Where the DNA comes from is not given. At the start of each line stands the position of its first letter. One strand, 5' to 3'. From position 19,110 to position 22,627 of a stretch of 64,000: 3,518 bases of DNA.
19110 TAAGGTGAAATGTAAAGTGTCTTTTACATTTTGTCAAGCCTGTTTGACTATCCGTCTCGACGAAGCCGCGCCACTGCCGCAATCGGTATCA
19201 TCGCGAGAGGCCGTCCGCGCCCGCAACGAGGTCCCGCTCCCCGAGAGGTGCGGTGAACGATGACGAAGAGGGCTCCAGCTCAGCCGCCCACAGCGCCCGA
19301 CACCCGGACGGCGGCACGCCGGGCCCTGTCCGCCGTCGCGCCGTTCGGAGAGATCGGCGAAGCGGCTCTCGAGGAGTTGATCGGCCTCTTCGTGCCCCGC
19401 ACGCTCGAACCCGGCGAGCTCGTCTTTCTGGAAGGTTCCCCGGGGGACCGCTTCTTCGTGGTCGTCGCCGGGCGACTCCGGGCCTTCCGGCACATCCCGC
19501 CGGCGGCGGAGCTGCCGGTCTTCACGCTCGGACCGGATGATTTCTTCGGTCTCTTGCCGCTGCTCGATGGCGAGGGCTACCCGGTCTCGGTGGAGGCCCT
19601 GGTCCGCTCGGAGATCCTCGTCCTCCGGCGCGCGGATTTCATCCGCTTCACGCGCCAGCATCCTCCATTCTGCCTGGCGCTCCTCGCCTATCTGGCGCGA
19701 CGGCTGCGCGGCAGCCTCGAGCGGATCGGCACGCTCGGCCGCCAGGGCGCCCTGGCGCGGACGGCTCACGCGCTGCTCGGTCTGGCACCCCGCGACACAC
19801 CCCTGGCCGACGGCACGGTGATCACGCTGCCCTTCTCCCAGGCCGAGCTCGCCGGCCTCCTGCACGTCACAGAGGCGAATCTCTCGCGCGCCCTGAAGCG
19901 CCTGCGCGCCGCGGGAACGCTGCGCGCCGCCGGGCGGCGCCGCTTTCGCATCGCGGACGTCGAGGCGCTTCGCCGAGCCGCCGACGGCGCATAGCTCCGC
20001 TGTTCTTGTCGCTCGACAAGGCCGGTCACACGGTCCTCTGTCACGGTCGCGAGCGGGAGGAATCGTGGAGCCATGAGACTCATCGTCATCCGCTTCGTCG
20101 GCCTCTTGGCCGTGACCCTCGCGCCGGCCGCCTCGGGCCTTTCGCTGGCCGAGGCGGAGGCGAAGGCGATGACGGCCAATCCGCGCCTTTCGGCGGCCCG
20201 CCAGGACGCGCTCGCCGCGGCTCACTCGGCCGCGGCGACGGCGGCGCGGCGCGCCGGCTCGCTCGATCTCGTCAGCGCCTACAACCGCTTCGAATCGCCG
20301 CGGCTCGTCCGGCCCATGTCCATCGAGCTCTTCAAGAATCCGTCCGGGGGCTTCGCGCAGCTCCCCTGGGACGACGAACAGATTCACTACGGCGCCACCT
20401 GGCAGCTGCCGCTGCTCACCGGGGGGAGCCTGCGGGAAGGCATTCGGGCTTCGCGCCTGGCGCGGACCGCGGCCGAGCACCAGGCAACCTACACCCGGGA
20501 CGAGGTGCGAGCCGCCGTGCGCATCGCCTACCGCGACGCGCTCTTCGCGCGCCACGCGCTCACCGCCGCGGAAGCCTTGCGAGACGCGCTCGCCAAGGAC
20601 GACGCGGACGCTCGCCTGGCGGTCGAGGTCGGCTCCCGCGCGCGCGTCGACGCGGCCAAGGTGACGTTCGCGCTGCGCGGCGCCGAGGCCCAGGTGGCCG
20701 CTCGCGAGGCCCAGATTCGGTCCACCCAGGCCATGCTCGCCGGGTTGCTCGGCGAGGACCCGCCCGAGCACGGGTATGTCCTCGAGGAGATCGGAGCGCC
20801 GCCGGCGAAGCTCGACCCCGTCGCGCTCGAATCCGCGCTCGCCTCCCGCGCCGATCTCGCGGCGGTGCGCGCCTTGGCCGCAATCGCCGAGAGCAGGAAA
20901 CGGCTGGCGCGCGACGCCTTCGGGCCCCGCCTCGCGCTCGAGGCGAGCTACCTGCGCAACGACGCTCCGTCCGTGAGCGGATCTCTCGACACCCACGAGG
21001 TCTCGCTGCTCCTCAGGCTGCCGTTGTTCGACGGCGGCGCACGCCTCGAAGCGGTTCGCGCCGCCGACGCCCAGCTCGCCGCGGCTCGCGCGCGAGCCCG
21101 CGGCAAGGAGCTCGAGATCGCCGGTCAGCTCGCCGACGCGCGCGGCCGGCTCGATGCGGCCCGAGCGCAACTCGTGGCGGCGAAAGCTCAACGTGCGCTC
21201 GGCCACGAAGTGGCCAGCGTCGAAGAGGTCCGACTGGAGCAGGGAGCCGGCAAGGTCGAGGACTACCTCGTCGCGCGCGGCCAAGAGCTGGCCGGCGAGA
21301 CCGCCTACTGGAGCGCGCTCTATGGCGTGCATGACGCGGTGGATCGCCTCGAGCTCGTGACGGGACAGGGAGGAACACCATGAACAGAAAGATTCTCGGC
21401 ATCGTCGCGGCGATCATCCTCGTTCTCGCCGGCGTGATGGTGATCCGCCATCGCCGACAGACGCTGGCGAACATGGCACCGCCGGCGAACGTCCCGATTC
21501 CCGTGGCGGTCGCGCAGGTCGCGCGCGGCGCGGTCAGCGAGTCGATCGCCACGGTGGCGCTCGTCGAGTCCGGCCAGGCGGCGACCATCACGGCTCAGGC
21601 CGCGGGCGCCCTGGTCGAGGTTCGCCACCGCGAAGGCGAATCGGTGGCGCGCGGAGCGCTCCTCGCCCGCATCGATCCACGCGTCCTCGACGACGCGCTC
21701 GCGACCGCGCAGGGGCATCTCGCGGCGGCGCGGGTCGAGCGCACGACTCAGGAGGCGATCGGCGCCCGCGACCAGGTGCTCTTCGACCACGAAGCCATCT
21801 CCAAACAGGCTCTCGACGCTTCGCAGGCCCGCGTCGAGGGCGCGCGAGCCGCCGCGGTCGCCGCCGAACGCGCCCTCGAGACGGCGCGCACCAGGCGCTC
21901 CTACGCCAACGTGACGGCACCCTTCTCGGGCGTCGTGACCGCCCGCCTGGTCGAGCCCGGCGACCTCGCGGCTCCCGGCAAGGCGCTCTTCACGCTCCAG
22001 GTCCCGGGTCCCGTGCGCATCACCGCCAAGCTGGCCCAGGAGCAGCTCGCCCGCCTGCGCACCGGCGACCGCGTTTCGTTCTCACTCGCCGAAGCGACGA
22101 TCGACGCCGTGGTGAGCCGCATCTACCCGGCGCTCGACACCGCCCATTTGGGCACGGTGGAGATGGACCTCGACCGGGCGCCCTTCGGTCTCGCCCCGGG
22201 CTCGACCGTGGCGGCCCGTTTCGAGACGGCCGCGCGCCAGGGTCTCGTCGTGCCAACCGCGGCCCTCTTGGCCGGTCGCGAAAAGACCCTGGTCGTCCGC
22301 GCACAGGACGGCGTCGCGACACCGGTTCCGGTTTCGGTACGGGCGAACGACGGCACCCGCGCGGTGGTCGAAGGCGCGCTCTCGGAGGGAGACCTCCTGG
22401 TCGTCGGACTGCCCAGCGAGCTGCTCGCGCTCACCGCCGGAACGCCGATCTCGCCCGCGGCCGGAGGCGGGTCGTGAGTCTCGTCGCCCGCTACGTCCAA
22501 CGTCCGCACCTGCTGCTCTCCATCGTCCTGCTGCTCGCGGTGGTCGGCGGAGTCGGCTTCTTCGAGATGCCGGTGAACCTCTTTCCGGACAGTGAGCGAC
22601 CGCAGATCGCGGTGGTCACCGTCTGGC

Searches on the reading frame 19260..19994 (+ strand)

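Call 80: search_protein_families(library=pfam, proteins=[window:19260-19994:+], max_evalue=0.0001)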
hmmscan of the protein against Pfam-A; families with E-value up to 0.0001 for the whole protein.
window:19260-19994:+ (244 aa): 2 families
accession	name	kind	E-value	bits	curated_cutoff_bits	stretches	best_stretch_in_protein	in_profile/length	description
PF00027.35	cNMP_binding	-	9.6e-19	67.6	27.5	1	47-134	2-89/89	Cyclic nucleotide-binding domain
PF13545.12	HTH_Crp_2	-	1.2e-14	54.4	27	1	166-239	1-69/70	Crp-like helix-turn-helix domain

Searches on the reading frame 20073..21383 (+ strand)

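Call 80: search_protein_families(library=pfam, proteins=[window:20073-21383:+], max_evalue=0.0001)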
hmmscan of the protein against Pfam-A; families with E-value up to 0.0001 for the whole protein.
window:20073-21383:+ (436 aa): 1 family
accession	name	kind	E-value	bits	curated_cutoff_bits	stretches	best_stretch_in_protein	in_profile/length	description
PF02321.23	OEP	-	8.9e-33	114.1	22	2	251-430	4-186/187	Outer membrane efflux protein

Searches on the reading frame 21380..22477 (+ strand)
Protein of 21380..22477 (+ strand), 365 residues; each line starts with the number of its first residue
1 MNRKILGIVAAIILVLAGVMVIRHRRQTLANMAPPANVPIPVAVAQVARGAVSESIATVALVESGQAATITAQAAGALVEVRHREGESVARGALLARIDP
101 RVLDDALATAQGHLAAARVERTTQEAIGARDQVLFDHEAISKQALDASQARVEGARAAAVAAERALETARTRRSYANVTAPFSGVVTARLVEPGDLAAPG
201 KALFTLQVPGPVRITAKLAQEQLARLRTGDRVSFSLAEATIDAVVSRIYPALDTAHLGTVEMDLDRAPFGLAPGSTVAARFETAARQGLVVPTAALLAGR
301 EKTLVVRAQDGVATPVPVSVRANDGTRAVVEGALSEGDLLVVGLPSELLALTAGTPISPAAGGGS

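Call 80: search_protein_families(library=pfam, proteins=[window:21380-22477:+], max_evalue=0.0001)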
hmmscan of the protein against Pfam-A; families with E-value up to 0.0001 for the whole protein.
window:21380-22477:+ (365 aa): 3 families
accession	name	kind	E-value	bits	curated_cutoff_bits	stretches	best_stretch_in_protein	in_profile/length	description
PF13437.12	HlyD_3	-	2.2e-16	60.9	22.2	1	178-254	2-82/106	HlyD family secretion protein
PF16576.10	HlyD_D23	-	4.3e-16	59.3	30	1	55-254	5-190/214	Barrel-sandwich domain of CusB or HlyD membrane-fusion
PF00364.28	Biotin_lipoyl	-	4.9e-05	23.5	22.1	0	68-98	43-73/73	Biotin-requiring enzyme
